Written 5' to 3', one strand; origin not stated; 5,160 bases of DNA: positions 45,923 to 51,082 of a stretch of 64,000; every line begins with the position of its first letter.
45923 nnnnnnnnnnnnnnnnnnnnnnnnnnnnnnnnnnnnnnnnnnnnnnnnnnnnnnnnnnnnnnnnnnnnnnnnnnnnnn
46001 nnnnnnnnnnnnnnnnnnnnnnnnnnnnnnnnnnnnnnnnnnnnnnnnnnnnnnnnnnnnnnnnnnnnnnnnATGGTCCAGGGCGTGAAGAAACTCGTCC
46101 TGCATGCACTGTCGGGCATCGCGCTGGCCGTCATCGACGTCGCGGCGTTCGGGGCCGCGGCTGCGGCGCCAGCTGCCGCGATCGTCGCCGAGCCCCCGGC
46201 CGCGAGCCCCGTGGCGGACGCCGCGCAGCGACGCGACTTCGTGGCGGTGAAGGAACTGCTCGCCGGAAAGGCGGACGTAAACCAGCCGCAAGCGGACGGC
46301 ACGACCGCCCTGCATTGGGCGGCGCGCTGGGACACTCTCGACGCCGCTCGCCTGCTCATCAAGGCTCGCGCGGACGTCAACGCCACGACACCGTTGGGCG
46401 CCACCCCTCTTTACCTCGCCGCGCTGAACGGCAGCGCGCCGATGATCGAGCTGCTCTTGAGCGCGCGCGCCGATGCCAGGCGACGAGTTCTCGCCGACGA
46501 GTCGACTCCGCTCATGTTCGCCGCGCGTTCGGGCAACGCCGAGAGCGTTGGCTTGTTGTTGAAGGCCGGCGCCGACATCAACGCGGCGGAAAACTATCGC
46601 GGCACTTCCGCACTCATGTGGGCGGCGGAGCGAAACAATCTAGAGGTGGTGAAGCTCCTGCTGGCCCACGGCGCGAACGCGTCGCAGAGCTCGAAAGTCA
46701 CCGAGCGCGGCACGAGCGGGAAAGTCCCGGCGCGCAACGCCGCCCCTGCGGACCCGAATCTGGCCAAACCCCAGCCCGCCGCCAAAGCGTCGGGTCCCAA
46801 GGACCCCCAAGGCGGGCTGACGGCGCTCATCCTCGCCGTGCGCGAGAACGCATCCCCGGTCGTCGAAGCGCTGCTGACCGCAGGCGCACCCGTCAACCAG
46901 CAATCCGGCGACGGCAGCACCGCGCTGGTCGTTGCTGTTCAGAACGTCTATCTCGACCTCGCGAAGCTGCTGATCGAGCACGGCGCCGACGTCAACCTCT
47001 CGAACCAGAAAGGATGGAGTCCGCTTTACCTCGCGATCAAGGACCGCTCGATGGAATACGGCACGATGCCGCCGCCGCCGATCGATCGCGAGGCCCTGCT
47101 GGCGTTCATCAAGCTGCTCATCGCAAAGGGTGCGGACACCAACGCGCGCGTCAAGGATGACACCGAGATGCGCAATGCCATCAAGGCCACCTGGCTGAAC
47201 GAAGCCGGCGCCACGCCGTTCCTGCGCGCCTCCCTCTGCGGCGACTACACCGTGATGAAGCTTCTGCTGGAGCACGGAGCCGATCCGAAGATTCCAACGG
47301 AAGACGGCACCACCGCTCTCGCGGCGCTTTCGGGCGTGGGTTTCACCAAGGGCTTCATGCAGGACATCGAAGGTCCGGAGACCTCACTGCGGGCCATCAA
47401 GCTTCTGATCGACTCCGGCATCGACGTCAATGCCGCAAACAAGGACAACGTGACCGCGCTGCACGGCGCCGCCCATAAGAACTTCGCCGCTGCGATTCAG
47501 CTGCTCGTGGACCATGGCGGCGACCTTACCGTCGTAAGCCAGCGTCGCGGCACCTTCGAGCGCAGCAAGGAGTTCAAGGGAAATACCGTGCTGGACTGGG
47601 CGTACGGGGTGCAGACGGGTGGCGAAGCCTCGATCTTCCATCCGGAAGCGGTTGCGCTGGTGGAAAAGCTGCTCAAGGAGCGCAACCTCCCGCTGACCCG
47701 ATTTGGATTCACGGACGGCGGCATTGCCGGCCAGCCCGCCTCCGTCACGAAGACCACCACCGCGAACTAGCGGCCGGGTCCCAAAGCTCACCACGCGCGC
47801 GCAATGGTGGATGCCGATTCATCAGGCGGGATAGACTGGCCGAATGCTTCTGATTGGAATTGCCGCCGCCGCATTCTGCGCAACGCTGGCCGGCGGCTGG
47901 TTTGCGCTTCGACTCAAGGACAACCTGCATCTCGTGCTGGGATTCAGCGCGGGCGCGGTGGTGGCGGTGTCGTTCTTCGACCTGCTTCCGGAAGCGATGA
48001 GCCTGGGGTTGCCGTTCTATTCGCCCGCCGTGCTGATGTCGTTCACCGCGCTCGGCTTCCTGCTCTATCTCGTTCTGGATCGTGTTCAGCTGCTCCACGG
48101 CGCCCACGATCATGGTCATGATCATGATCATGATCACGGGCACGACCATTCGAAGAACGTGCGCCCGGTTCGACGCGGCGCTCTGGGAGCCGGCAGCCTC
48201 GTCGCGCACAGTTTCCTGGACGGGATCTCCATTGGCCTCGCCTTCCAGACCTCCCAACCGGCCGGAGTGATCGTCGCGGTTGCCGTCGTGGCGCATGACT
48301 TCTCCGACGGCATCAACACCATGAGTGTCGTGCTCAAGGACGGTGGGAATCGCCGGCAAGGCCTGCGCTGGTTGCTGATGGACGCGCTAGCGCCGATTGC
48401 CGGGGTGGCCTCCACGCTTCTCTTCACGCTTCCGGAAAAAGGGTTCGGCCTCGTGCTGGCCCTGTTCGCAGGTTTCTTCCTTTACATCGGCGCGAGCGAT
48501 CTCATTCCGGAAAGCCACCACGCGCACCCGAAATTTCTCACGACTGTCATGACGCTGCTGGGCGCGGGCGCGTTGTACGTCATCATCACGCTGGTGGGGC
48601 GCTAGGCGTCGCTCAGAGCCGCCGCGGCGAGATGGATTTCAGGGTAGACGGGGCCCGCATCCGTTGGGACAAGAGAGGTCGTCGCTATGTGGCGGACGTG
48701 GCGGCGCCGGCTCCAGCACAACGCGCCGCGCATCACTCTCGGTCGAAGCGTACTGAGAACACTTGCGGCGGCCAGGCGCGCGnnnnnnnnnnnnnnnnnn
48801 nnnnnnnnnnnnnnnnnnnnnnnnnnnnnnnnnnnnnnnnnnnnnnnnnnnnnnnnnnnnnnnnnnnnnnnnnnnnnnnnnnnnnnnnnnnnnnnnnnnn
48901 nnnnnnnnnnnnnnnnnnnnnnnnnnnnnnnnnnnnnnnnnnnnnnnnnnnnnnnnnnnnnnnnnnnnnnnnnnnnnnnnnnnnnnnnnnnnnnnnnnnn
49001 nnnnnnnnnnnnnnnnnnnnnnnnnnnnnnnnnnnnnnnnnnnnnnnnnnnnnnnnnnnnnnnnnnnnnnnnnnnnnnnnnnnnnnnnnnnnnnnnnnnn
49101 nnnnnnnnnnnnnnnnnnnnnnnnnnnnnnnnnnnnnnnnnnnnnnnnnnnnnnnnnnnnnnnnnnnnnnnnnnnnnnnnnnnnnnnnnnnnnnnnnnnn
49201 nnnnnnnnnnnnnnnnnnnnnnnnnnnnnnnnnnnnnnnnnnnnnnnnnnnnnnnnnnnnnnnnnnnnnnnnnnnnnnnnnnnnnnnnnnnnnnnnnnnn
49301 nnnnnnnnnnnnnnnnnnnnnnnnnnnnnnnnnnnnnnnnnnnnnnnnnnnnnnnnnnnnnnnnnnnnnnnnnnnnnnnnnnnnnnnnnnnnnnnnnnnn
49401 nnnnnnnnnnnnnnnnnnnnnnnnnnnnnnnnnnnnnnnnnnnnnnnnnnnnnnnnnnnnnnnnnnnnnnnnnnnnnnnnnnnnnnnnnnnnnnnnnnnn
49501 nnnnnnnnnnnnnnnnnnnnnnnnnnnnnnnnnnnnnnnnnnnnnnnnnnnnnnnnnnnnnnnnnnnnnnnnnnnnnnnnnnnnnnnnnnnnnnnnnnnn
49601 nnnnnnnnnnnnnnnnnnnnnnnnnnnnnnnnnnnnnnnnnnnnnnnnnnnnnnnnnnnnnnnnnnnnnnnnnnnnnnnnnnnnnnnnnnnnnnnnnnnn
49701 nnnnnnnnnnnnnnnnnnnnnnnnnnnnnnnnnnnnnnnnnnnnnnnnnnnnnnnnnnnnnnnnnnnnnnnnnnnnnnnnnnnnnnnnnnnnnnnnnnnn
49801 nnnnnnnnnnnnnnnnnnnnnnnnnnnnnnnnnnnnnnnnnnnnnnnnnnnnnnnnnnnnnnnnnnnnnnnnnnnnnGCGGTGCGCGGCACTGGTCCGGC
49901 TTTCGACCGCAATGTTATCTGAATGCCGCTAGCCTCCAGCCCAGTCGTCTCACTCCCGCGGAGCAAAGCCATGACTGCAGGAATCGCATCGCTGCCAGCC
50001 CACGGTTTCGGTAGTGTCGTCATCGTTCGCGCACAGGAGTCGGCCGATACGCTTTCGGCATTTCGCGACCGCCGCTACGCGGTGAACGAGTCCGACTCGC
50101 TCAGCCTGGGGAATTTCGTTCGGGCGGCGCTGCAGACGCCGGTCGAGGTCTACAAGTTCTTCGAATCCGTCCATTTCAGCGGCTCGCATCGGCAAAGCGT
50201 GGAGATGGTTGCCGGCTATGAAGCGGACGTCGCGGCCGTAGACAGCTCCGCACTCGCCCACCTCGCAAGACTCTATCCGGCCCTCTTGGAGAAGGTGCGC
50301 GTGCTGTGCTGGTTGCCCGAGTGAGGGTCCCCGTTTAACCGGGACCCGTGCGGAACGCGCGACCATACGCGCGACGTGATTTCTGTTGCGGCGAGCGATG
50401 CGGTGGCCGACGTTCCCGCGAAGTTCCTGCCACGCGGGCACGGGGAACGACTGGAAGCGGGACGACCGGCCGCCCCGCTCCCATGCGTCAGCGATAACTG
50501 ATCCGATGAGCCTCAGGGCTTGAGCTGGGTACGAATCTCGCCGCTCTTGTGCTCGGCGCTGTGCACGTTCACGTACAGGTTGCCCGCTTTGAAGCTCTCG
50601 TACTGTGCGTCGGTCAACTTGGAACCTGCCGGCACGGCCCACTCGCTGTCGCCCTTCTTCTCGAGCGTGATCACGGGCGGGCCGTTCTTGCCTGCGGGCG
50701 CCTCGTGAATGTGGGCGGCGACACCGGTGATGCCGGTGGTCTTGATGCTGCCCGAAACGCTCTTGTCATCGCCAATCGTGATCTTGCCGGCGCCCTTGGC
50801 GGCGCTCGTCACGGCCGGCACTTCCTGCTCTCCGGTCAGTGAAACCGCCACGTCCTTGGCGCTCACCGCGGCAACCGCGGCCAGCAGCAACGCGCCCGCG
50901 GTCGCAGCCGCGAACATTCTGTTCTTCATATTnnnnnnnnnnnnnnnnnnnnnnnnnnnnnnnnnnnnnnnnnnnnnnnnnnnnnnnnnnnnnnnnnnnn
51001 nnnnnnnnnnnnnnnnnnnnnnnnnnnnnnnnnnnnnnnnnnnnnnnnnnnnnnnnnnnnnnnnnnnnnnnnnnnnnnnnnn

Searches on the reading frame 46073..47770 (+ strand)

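Call 50: search_protein_families(library=pfam, proteins=[window:46073-47770:+], max_evalue=0.001)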
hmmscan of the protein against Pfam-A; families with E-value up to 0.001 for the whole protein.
window:46073-47770:+ (565 aa): 7 families
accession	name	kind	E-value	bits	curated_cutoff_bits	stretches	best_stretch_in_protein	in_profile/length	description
PF12796.13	Ank_2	-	2.3e-60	201.6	27.3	4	50-135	4-86/90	Ankyrin repeats (3 copies)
PF00023.36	Ank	-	7.7e-59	192.8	21.1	4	75-106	1-32/33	Ankyrin repeat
PF13857.12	Ank_5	-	2.3e-44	149.4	27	4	267-321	1-56/56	Ankyrin repeats (many copies)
PF13637.12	Ank_4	-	4.8e-43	144.7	22.7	5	147-197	1-50/50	Ankyrin repeats (many copies)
PF13606.12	Ank_3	-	8.5e-42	136.2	22.3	0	179-203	4-28/30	Ankyrin repeat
PF24521.3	Ank_KRIT1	-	3.4e-08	33.8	80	0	141-200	44-108/149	KRIT1 ankyrin-repeats domain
PF23745.1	ANK_LRRK2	-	1.9e-07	31.4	27.5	0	255-306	38-89/130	LRRK2 ANK repeat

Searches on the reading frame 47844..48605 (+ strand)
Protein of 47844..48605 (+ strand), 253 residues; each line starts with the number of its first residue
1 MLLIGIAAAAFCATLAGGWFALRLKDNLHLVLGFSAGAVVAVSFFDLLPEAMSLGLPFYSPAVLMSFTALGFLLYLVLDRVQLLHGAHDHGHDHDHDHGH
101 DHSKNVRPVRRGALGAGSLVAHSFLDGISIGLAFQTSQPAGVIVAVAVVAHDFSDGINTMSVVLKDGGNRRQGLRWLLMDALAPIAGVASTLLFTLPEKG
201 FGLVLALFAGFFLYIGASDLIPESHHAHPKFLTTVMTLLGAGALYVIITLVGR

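Call 50: search_protein_families(library=pfam, proteins=[window:47844-48605:+], max_evalue=0.001)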
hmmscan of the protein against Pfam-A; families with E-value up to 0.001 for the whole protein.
window:47844-48605:+ (253 aa): 1 family
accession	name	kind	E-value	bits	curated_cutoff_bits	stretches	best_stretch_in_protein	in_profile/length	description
PF02535.28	Zip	-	6.5e-21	75.3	35.1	2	85-247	149-322/323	ZIP Zinc transporter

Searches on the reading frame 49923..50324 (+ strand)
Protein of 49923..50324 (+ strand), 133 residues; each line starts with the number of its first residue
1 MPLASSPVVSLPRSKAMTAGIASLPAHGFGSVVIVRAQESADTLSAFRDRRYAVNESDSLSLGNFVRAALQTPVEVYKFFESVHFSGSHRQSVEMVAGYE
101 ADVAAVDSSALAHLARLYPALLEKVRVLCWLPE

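Call 50: search_protein_families(library=pfam, proteins=[window:49923-50324:+], max_evalue=0.001)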
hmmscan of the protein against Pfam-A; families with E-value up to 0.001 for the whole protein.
window:49923-50324:+ (133 aa): 1 family
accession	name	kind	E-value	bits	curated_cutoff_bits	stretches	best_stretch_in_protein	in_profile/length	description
PF12974.12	Phosphonate-bd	-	6.4e-13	49.1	27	1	27-128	83-184/242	ABC transporter, phosphonate, periplasmic substrate-binding protein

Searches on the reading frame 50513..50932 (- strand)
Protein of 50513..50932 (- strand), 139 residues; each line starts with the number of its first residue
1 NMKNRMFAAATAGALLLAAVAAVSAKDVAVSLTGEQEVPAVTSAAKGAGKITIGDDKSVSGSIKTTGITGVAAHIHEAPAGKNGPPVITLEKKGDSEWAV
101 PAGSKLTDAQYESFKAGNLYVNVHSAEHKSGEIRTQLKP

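Call 39: search_protein_families(library=pfam, proteins=[window:50513-50932:-], max_evalue=0.01)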
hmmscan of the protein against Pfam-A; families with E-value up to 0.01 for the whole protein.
window:50513-50932:- (139 aa): 1 family
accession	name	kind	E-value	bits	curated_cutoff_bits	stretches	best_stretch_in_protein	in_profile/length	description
PF07452.17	CHRD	-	5.8e-29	101.8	24.1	1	29-137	2-117/117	CHRD domain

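Call 79: search_protein_families(library=ncbifam, proteins=[window:50513-50932:-], max_evalue=0.00001)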
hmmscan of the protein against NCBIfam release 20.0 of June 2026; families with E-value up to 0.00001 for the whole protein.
window:50513-50932:- (139 aa): 0 families
